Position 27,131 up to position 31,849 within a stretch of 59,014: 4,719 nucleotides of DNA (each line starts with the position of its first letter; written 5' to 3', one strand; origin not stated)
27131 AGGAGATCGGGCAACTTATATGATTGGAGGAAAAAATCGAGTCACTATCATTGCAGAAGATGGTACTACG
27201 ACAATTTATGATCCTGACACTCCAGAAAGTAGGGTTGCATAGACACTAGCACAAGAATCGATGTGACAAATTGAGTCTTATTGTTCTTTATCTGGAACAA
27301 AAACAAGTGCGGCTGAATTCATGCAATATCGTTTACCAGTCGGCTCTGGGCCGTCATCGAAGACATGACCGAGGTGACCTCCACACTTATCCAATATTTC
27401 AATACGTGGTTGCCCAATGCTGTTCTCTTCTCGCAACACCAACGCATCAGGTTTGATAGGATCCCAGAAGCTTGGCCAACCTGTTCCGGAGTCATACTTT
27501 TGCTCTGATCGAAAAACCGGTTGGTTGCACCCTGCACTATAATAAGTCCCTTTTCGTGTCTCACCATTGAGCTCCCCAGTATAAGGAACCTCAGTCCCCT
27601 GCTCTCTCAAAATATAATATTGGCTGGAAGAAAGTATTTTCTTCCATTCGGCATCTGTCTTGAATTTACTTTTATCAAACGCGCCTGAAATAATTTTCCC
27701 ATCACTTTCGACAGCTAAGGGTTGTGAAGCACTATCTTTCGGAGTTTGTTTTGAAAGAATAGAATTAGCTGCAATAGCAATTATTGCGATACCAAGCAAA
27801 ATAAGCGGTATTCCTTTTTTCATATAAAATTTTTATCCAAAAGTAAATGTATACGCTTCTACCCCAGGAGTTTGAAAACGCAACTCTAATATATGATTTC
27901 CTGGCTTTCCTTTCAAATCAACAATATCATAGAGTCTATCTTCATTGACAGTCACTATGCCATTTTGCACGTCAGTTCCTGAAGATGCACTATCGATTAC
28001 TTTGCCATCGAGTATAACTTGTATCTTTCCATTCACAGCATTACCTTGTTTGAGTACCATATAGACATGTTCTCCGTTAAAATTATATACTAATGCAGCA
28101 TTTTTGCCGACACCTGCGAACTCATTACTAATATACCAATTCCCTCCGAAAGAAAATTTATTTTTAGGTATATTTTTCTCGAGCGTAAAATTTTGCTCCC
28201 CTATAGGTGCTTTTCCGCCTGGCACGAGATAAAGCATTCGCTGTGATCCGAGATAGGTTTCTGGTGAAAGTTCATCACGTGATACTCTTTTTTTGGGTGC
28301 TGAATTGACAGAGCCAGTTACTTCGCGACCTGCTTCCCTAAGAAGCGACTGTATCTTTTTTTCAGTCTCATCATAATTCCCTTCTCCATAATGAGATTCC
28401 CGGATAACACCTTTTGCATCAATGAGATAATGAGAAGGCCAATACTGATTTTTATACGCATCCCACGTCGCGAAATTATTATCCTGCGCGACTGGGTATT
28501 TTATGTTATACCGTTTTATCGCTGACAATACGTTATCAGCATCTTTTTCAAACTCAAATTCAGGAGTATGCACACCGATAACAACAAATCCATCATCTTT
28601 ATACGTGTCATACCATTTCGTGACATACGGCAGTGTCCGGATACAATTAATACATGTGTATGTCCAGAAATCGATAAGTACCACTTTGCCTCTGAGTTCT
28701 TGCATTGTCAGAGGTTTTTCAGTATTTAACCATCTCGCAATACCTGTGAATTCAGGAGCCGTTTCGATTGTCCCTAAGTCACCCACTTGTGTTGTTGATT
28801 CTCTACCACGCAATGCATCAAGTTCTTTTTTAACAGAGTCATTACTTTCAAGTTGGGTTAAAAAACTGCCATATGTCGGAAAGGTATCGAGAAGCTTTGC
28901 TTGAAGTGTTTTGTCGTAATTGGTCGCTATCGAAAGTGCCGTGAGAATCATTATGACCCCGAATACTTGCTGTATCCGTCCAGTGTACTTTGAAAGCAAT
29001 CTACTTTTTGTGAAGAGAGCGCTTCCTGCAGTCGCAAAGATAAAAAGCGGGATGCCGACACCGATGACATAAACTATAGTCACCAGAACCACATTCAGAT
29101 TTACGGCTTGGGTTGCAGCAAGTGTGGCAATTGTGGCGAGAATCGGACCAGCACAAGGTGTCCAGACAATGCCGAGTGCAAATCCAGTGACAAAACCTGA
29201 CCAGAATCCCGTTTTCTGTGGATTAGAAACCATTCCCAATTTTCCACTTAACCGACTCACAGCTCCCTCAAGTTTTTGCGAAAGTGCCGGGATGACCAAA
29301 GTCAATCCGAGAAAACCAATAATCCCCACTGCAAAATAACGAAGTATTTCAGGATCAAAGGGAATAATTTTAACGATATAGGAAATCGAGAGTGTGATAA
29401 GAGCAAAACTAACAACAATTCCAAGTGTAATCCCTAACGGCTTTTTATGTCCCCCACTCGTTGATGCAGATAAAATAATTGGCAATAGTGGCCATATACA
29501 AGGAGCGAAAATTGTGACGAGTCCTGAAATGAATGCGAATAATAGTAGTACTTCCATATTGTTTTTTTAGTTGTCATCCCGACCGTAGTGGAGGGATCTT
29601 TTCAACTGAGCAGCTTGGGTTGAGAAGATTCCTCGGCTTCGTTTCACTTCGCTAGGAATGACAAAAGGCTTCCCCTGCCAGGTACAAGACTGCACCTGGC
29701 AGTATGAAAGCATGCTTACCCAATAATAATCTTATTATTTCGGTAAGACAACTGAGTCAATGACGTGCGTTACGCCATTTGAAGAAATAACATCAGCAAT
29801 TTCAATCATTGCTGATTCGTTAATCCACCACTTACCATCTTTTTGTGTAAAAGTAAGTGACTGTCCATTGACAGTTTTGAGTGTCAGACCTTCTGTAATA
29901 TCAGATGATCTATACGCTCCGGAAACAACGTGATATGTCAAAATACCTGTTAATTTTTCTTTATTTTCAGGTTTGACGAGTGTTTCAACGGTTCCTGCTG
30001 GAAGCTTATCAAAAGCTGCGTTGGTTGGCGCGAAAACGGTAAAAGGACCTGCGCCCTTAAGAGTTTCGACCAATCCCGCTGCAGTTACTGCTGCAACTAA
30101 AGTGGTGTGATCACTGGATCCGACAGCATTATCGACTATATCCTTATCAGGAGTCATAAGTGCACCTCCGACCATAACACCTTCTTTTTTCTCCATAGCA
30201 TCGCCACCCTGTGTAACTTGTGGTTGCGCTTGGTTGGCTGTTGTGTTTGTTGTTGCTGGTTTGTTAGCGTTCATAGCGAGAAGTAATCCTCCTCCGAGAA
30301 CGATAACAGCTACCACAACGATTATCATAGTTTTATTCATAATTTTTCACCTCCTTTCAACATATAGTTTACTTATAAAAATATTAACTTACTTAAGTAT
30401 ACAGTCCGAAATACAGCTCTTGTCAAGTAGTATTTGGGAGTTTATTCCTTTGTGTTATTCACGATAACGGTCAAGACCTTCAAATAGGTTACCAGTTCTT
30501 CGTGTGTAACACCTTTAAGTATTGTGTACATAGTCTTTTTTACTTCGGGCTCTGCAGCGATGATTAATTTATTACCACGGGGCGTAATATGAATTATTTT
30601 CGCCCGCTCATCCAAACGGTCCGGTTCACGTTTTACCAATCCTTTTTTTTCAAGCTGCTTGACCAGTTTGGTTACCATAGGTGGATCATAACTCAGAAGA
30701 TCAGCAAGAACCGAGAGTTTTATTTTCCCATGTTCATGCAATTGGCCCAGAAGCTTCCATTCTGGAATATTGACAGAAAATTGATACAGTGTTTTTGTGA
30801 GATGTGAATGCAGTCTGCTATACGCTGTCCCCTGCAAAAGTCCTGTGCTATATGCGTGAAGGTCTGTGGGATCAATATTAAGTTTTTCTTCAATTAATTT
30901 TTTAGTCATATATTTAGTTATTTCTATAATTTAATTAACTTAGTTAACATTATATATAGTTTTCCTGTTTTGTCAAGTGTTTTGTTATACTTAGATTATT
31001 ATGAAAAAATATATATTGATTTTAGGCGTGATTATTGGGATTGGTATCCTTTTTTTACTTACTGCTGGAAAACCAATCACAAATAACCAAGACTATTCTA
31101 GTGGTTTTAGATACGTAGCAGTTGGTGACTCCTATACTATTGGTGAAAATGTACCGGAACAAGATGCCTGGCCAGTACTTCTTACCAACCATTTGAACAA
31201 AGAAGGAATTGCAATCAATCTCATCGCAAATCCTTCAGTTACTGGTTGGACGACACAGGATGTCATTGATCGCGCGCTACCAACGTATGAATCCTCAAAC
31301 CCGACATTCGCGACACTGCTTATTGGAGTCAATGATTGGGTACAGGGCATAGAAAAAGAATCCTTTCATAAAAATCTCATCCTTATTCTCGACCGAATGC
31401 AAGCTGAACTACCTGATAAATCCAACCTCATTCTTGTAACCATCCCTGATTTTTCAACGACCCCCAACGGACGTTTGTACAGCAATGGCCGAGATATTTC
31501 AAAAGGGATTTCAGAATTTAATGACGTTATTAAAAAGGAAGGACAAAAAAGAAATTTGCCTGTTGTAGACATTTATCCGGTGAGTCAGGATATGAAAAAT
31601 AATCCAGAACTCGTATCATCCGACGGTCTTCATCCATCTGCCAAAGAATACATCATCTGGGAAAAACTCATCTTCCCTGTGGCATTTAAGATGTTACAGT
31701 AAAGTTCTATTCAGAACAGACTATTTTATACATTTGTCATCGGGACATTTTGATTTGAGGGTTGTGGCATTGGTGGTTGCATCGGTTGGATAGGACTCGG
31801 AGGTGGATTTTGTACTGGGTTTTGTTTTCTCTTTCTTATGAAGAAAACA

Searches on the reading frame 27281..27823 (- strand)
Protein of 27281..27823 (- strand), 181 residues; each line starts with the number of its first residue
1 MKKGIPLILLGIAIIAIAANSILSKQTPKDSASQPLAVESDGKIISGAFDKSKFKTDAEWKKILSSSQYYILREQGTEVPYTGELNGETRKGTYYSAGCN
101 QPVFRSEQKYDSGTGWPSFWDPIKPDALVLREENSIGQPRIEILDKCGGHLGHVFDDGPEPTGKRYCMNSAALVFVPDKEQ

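Call 68: search_protein_families(library=pfam, proteins=[window:27281-27823:-], max_evalue=0.001)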
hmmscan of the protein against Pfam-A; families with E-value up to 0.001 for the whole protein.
window:27281-27823:- (181 aa): 1 family
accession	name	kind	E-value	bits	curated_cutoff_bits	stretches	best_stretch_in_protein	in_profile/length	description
PF01641.26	SelR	-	7.5e-43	145.6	24.9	1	64-177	1-116/116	SelR domain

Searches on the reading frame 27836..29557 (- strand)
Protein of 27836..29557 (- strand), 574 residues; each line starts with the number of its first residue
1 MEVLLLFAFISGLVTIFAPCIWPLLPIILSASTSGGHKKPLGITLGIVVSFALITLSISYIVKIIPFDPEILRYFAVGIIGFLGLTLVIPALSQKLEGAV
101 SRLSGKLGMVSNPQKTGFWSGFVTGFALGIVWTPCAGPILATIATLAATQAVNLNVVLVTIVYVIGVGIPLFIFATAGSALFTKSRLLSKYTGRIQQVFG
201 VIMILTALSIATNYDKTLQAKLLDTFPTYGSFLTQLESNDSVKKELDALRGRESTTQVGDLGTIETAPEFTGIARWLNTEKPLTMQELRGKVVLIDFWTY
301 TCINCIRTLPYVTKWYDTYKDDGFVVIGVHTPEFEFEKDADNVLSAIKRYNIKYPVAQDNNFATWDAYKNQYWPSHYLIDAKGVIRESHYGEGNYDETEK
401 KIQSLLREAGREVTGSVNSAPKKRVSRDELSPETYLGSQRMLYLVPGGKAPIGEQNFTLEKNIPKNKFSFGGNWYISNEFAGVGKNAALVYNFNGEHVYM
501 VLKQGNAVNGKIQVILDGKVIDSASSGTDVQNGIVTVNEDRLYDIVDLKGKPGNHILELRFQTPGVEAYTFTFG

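Call 68: search_protein_families(library=pfam, proteins=[window:27836-29557:-], max_evalue=0.001)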
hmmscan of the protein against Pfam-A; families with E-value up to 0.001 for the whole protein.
window:27836-29557:- (574 aa): 6 families
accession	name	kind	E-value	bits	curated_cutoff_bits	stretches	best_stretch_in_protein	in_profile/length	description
PF17991.7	Thioredoxin_10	-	2.1e-31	109.8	27.1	1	431-574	1-142/142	Thioredoxin like C-terminal domain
PF08534.16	Redoxin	-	2.3e-15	57.1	26.6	1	266-402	5-144/148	Redoxin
PF00578.27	AhpC-TSA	-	2.4e-14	53.8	26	1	266-387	4-123/124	AhpC/TSA family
PF02683.22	DsbD_TM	-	2.4e-12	47.1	27.1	1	4-211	4-215/219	Cytochrome C biogenesis protein transmembrane domain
PF13905.12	Thioredoxin_8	-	3.6e-10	40.5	27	1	290-383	1-92/94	Thioredoxin-like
PF13386.12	DsbD_2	-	3.9e-05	24.1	24.9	1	8-207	2-197/199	Cytochrome C biogenesis protein transmembrane region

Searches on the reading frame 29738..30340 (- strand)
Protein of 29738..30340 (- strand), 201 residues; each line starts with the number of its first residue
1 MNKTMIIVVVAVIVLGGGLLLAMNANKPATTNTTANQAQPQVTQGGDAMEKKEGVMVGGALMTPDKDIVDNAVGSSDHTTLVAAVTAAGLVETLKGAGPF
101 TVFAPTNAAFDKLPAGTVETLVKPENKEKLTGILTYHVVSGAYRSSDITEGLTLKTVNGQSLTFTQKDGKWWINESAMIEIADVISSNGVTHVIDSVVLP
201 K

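Call 68: search_protein_families(library=pfam, proteins=[window:29738-30340:-], max_evalue=0.001)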
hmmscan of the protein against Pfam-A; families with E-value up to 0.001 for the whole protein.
window:29738-30340:- (201 aa): 1 family
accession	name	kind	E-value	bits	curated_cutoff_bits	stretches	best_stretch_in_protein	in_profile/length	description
PF02469.27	Fasciclin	-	2.9e-36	124.8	22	1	77-200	2-123/123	Fasciclin domain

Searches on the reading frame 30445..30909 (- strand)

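Call 68: search_protein_families(library=pfam, proteins=[window:30445-30909:-], max_evalue=0.001)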
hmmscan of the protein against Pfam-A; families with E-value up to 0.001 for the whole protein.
window:30445-30909:- (155 aa): 7 families
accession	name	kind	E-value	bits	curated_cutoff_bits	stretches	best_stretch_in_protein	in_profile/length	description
PF01047.28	MarR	-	5.4e-15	55.5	24.6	1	47-103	2-58/59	MarR family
PF12802.13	MarR_2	-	2.3e-10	40.9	27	1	46-103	3-61/61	MarR family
PF22381.2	Staph_reg_Sar_Rot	-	3.9e-08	33.7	27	1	43-116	9-82/85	Transcriptional regulator SarA/Rot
PF13463.12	HTH_27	-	6.1e-06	26.9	22.2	1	50-112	5-68/68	Winged helix DNA-binding domain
PF13412.12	HTH_24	-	2.2e-05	24.4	21.9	1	51-93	6-48/48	Winged helix-turn-helix DNA-binding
PF01325.25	Fe_dep_repress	-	4.3e-05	24.1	26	1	59-98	19-58/60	Iron dependent repressor, N-terminal DNA binding domain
PF25212.1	HVO_A0114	-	5.7e-05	23.3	27.6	1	50-104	24-75/84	HVO_A0114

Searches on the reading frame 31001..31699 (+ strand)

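Call 68: search_protein_families(library=pfam, proteins=[window:31001-31699:+], max_evalue=0.001)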
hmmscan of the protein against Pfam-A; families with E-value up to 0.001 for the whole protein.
window:31001-31699:+ (233 aa): 2 families
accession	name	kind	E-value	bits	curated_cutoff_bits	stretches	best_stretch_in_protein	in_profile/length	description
PF13472.12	Lipase_GDSL_2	-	4.8e-22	79.8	32.9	1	40-215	1-174/178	GDSL-like Lipase/Acylhydrolase family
PF00657.28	Lipase_GDSL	-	3.7e-17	63.6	23.6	1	38-220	1-204/208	GDSL-like Lipase/Acylhydrolase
